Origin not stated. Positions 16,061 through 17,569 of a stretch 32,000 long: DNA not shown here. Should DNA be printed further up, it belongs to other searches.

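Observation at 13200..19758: Type III R-M system whose mod and res genes are separated by an AlbA_2/HATPase_c_4 gene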

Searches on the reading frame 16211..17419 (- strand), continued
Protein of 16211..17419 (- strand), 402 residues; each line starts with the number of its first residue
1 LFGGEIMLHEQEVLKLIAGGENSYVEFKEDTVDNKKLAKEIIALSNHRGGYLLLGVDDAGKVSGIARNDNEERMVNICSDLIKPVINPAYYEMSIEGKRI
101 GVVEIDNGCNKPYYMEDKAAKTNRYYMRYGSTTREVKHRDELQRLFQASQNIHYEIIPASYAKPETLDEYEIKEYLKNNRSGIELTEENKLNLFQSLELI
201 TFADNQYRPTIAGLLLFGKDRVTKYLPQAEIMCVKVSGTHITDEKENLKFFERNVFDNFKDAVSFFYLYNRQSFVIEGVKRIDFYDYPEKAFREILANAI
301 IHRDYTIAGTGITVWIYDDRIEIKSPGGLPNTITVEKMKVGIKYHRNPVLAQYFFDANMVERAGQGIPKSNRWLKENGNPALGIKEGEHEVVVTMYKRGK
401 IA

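Call 61: find_encoding_contigs(protein=P0035, flank=7000, max_places=2)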
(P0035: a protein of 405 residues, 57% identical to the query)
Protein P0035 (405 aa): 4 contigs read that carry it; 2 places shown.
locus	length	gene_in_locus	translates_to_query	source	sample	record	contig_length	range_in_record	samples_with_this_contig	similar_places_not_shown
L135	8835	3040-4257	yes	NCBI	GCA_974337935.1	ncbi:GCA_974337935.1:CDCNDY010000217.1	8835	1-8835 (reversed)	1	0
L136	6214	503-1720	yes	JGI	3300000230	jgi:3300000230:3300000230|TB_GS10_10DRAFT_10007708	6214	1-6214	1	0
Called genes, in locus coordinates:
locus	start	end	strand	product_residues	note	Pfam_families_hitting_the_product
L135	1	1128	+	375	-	?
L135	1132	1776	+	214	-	PF00970:FAD_binding_6 (weak), PF00175:NAD_binding_1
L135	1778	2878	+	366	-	PF09314:DUF1972 (weak), PF13439:Glyco_transf_4, PF13579:Glyco_trans_4_4, PF20706:GT4-conflict (weak), PF00534:Glycos_transf_1, PF13692:Glyco_trans_1_4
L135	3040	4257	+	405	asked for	PF04326:SLFN_AlbA_2, PF13749:HATPase_c_4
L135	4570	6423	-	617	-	PF13205:Big_5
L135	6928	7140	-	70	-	-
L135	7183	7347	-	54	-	-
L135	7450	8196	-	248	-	PF00106:adh_short, PF02719:Polysacc_synt_2 (weak), PF08659:KR, PF13561:adh_short_C2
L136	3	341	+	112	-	?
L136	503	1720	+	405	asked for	PF04326:SLFN_AlbA_2, PF13749:HATPase_c_4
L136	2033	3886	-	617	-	PF13205:Big_5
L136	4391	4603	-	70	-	-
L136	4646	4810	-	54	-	-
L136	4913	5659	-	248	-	PF00106:adh_short, PF02719:Polysacc_synt_2 (weak), PF08659:KR, PF13561:adh_short_C2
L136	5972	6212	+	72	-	?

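Call 62: search_protein_families(library=pfam, proteins=[L009:9146-11527:+, L010:9157-11223:+, L020:9163-10749:+, L022:9234-10541:+, L043:9168-12101:+, L053:9143-10978:+, L073:6674-10915:+, L079:9437-12295:+, L034:1251-4343:+, L072:1575-4619:+], max_evalue=0.001)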
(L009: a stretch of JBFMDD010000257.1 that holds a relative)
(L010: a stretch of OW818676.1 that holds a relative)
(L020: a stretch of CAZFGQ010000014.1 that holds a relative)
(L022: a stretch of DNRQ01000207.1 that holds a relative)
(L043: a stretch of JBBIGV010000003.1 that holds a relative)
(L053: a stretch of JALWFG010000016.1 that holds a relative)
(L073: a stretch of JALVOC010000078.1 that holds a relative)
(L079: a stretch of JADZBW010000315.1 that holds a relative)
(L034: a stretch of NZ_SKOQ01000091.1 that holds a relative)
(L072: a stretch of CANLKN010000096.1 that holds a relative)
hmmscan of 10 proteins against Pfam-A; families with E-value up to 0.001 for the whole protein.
L009:9146-11527:+ (794 aa): 3 families
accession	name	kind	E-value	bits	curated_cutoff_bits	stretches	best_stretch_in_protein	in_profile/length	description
PF05729.18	NACHT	-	1.8e-09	38.1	26.7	1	288-415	4-130/167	NACHT domain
PF20720.3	nSTAND3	-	1.3e-05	25.4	27.2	1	276-323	9-46/155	Novel STAND NTPase 3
PF24883.2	NPHP3_N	-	2.6e-05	24.9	24.8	0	365-414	117-164/164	Nephrocystin 3, N-terminal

L010:9157-11223:+ (689 aa): 0 families

L020:9163-10749:+ (529 aa): 1 family
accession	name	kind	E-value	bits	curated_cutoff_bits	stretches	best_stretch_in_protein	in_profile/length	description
PF06634.17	DUF1156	-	1.5e-23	83.1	24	1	12-68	2-60/73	Protein of unknown function (DUF1156)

L022:9234-10541:+ (436 aa): 1 family
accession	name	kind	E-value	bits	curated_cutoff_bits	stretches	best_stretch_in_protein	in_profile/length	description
PF14356.11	DUF4403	-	3.3e-110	369.1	28.3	1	32-433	2-423/425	Domain of unknown function (DUF4403)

L043:9168-12101:+ (978 aa): 3 families
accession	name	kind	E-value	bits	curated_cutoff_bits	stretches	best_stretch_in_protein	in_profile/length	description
PF04851.21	ResIII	-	8.4e-19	68.5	22.5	1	114-271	24-163/164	Type III restriction enzyme, res subunit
PF18766.7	SWI2_SNF2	-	7.5e-09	36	26.7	1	118-269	23-154/221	SWI2/SNF2 ATPase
PF00270.35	DEAD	-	3.1e-06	27.5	26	1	119-271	20-161/167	DEAD/DEAH box helicase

L053:9143-10978:+ (612 aa): 6 families
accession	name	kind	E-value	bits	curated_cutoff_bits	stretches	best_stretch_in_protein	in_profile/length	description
PF13175.12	AAA_15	-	2.1e-34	120.2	32.1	1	4-345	1-374/374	AAA ATPase domain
PF11398.14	DUF2813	-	5.1e-21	75.9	21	1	4-350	1-330/372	Protein of unknown function (DUF2813)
PF13304.12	AAA_21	-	1.4e-17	65.1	27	1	28-346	1-304/304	AAA domain, putative AbiEii toxin, Type IV TA system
PF13476.12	AAA_23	-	5.2e-16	60.3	27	1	8-232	1-200/201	AAA domain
PF20469.4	OLD-like_TOPRIM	-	1.1e-14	55.1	23.2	1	412-479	1-67/67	Overcoming lysogenization defect protein-like, TOPRIM domain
PF02463.25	SMC_N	-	3.1e-08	33.8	40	1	6-52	2-50/220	RecF/RecN/SMC N terminal domain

L073:6674-10915:+ (1414 aa): 1 family
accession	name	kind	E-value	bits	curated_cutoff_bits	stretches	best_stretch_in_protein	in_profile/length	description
PF25794.1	SACS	-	4.7e-07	30.3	32.8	1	43-122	18-120/247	Sacsin domain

L079:9437-12295:+ (953 aa): 2 families
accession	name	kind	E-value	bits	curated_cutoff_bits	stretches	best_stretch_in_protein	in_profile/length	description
PF06634.17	DUF1156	-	5.9e-30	103.7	24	1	13-85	1-73/73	Protein of unknown function (DUF1156)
PF02086.21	MethyltransfD12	-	0.00034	20.8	22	0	133-179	20-67/253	D12 class N6 adenine-specific DNA methyltransferase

L034:1251-4343:+ (1031 aa): 4 families
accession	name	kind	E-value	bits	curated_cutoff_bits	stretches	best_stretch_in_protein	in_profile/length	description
PF18766.7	SWI2_SNF2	-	1.1e-70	238.2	26.7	1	256-487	2-217/221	SWI2/SNF2 ATPase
PF04313.20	HSDR_N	-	5.7e-42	144.3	25.1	1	7-203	2-197/198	Type I restriction enzyme R protein N terminus (HSDR_N)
PF22679.2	T1R_D3-like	-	2.1e-37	129.4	27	1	533-686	4-158/158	Type I restriction enzyme subunit R domain 3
PF04851.21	ResIII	-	2.8e-19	70.1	22.5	1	252-423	4-162/164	Type III restriction enzyme, res subunit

L072:1575-4619:+ (1015 aa): 4 families
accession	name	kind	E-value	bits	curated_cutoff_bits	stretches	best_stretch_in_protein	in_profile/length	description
PF18766.7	SWI2_SNF2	-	1e-23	84.6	26.7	1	297-420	25-138/221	SWI2/SNF2 ATPase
PF04851.21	ResIII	-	2.9e-16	60.2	22.5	1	264-417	4-142/164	Type III restriction enzyme, res subunit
PF22679.2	T1R_D3-like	-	5.2e-10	40.4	27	1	668-731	89-156/158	Type I restriction enzyme subunit R domain 3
PF04313.20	HSDR_N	-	8.2e-10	39.3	25.1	1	6-177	4-174/198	Type I restriction enzyme R protein N terminus (HSDR_N)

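Call 79: search_dna_similar(query=window:16211-17401:-, collection=plasmids, mode=protein, max_rows=15)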
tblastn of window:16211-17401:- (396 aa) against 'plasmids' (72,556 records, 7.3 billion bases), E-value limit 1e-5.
Records with a match: 201; places in all: 209; records where one place covers at least 80% of the query: 140.
Best place of each record, by identity: <60% 201.
By first word of the organism name: Pseudosulfitobacter 33; Pseudomonas 14; Klebsiella 14; Legionella 14; Rhizobium 13; Escherichia 11; Yersinia 6; Vibrio 5; Phocaeicola 5; Aeromonas 5; and 55 more.
By predicted mobility (MOB-suite, as given by PLSDB): non-mobilizable 105; conjugative 72; mobilizable 24.
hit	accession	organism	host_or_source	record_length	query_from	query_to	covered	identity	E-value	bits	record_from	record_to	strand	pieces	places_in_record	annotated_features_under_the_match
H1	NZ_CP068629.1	Vibrio parahaemolyticus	Penaeus vannamei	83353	6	361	90%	35.4%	4e-54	200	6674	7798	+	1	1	RNA-binding domain-containing protein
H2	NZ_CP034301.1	Vibrio parahaemolyticus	Penaeus vannamei,AHPND infected ...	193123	6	361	90%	35.4%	4e-54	200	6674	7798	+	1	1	RNA-binding domain-containing protein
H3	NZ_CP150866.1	Vibrio parahaemolyticus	cell culture,seafood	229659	6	361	90%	35.4%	4e-54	200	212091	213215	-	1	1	RNA-binding domain-containing protein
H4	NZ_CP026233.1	Citrobacter freundii complex sp. CFNIH4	-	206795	2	361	91%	32.7%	1e-49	187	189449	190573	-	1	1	RNA-binding domain-containing protein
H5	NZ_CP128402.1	Candidatus Chlorohelix allophototropha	Single colony of Candidatus Chlorohelix ...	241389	2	393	99%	29.8%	5e-34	141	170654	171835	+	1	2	ATP-binding protein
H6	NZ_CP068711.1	Burkholderia thailandensis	soil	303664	6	382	95%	30.2%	3e-27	121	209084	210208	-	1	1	ATP-binding protein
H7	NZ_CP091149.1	Pseudomonas avellanae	hazelnut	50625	1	347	88%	31.6%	1e-41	163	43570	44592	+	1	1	RNA-binding domain-containing protein | TrlF family AAA-like ATPase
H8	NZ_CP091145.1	Pseudomonas avellanae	hazelnut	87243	1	347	88%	31.6%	1e-41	163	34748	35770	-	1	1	RNA-binding domain-containing protein | TrlF family AAA-like ATPase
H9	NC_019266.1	Pseudomonas savastanoi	olive knot (Olea europaea)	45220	2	347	87%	31.7%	9e-41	161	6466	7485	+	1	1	RNA-binding domain-containing protein | TrlF family AAA-like ATPase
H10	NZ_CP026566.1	Pseudomonas avellanae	Prunus avium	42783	2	347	87%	31.7%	1e-40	160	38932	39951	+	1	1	RNA-binding domain-containing protein | TrlF family AAA-like ATPase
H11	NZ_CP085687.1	Pseudomonas ficuserectae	Mulberry blight tissue sample,Mulberry ...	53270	2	347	87%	31.7%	1e-40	160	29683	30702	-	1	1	RNA-binding domain-containing protein | TrlF family AAA-like ATPase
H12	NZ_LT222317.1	Pseudomonas cerasi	Prunus cerasus (sour cherry),Sour ...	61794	2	347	87%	31.7%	1e-40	160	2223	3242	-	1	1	RNA-binding domain-containing protein | TrlF family AAA-like ATPase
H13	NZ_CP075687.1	Pseudomonas amygdali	cell culture,cucumber "Kurazh F1"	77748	2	347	87%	31.7%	1e-40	160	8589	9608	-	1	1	RNA-binding domain-containing protein | TrlF family AAA-like ATPase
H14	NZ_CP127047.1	Pseudomonas amygdali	Cucumis sativus,Culture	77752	2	347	87%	31.7%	1e-40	160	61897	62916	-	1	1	RNA-binding domain-containing protein | TrlF family AAA-like ATPase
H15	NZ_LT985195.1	Pseudomonas syringae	-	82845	2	347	87%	31.7%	1e-40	160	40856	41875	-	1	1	RNA-binding domain-containing protein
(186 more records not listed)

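Call 80: search_dna_similar(query=window:16211-17401:-, collection=phages, mode=protein, max_rows=10)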
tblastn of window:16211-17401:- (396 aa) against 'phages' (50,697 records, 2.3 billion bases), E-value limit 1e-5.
Records with a match: 43; places in all: 43; records where one place covers at least 80% of the query: 37.
Best place of each record, by identity: <60% 43.
By first word of the organism name: Bacteriophage 21; Streptococcus 9; Gordonia 9; Mycobacterium 2; Burkholderia 1; Mycoplasma 1.
By host as written in the record: - 21; Gordonia terrae 3612 9; Mycobacteruim smegmatis mc2 155 2; Streptococcus canis FSL_Z3-227 1; Streptococcus pneumoniae GA16121 1; Streptococcus pasteurianus AL101002 1; Streptococcus anginosus F0211 1; Streptococcus anginosus SA1_anginosus 1; and 6 more.
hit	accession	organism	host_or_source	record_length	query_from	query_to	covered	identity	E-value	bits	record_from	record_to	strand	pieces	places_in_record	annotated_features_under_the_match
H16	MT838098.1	Bacteriophage sp.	human fecal samples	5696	11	395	97%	28.6%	1e-30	129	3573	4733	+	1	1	record has no annotation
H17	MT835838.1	Bacteriophage sp.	human fecal samples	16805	1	361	91%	29.3%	3e-20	99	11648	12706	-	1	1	record has no annotation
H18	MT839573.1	Bacteriophage sp.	human fecal samples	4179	15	390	95%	27.8%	7e-23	106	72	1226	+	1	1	record has no annotation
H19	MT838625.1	Bacteriophage sp.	human fecal samples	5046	19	365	88%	30.1%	5e-19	95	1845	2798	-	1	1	record has no annotation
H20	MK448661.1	Streptococcus satellite phage Javan96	Streptococcus canis FSL_Z3-227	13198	2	371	93%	28.0%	1e-14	82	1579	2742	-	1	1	ATP-dependent DNA helicase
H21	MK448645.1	Streptococcus satellite phage Javan757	Streptococcus pneumoniae GA16121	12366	2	371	93%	27.8%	5e-13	77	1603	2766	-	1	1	hypothetical protein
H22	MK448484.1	Streptococcus satellite phage Javan416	Streptococcus pasteurianus AL101002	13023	2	371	93%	27.7%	3e-14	81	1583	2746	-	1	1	ATP-dependent DNA helicase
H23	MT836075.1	Bacteriophage sp.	human fecal samples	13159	15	363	88%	29.3%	1e-29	127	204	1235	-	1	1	record has no annotation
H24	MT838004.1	Bacteriophage sp.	human fecal samples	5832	15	363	88%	29.2%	4e-27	119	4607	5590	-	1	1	record has no annotation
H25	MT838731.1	Bacteriophage sp.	human fecal samples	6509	29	394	92%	27.8%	1e-20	100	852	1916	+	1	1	record has no annotation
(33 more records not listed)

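Call 81: get_annotated_region(hit=H7, flank=7000)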
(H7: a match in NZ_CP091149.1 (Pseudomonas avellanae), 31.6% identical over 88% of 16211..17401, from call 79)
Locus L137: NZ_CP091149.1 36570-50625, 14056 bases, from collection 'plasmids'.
description: Pseudomonas avellanae strain NCPPB 4222 plasmid p2NCPPB4222, complete sequence
organism: Pseudomonas avellanae (NCBI taxid 46257)
taxonomy: Bacteria; Pseudomonadota; Gammaproteobacteria; Pseudomonadales; Pseudomonadaceae; Pseudomonas; Pseudomonas avellanae
host: -; source: hazelnut; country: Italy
typing (MOB-suite, as given by PLSDB): mobilizable; replicon rep_cluster_283; relaxase MOBQ
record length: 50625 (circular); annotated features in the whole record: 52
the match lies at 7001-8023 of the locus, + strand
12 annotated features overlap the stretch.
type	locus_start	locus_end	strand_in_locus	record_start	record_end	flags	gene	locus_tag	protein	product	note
CDS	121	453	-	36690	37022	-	-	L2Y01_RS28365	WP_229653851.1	hypothetical protein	-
CDS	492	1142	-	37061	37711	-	-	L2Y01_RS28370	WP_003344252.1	ParA family protein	-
CDS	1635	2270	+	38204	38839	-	-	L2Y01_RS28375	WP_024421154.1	recombinase family protein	GO:0006310 - DNA recombination [Evidence IEA]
CDS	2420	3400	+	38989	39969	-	-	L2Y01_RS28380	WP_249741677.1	IS5 family transposase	-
CDS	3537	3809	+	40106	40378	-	-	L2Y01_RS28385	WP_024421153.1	hypothetical protein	-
CDS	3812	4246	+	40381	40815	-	-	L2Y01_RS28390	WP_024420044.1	MobA/MobL family protein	-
CDS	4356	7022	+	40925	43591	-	-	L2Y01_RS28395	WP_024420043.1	TrlF family AAA-like ATPase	-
CDS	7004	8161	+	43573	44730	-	-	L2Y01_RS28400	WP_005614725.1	RNA-binding domain-containing protein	-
CDS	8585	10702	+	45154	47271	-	hopD1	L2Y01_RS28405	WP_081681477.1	type III secretion system effector HopD1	-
CDS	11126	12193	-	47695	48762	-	-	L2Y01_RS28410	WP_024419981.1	IS630-like element ISPsy32 family transposase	GO:0006313 - DNA transposition [Evidence IEA]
CDS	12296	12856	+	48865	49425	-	-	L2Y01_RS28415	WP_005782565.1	recombinase family protein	GO:0006310 - DNA recombination [Evidence IEA]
CDS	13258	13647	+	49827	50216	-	-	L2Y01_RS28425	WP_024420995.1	GntR family transcriptional regulator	-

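Call 82: get_annotated_region(hit=H1, flank=7000)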
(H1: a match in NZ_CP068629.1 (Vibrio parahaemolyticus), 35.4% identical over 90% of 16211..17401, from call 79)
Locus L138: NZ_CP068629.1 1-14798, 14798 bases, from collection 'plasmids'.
description: Vibrio parahaemolyticus strain LH80 plasmid pLH80-1, complete sequence
organism: Vibrio parahaemolyticus (NCBI taxid 670)
taxonomy: Bacteria; Pseudomonadota; Gammaproteobacteria; Vibrionales; Vibrionaceae; Vibrio; Vibrio parahaemolyticus
host: -; source: Penaeus vannamei; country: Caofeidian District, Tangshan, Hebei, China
typing (MOB-suite, as given by PLSDB): non-mobilizable; replicon rep_cluster_1134; mating-pair formation MPF_F
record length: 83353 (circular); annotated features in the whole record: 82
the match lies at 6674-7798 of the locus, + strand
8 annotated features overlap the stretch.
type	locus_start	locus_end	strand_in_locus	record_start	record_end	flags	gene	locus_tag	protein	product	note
CDS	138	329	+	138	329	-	-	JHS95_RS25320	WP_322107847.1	hypothetical protein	-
CDS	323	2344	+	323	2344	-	pglX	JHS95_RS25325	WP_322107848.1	BREX-1 system adenine-specific DNA-methyltransferase PglX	GO:0006306 - DNA methylation [Evidence IEA]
CDS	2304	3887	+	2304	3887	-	pglX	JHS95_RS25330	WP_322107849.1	BREX-1 system adenine-specific DNA-methyltransferase PglX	GO:0006306 - DNA methylation [Evidence IEA]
CDS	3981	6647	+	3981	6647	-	-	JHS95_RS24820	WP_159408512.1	TrlF family AAA-like ATPase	GO:0006302 - double-strand break repair [Evidence IEA]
CDS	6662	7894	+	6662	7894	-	-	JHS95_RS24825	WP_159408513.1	RNA-binding domain-containing protein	-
CDS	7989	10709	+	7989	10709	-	pglZ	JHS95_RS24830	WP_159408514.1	BREX-1 system phosphatase PglZ type A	-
CDS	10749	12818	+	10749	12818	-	brxL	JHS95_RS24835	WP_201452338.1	protease Lon-related BREX system protein BrxL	GO:0008150 - biological_process [Evidence IEA]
CDS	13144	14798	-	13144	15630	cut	-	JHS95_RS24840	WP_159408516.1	hypothetical protein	-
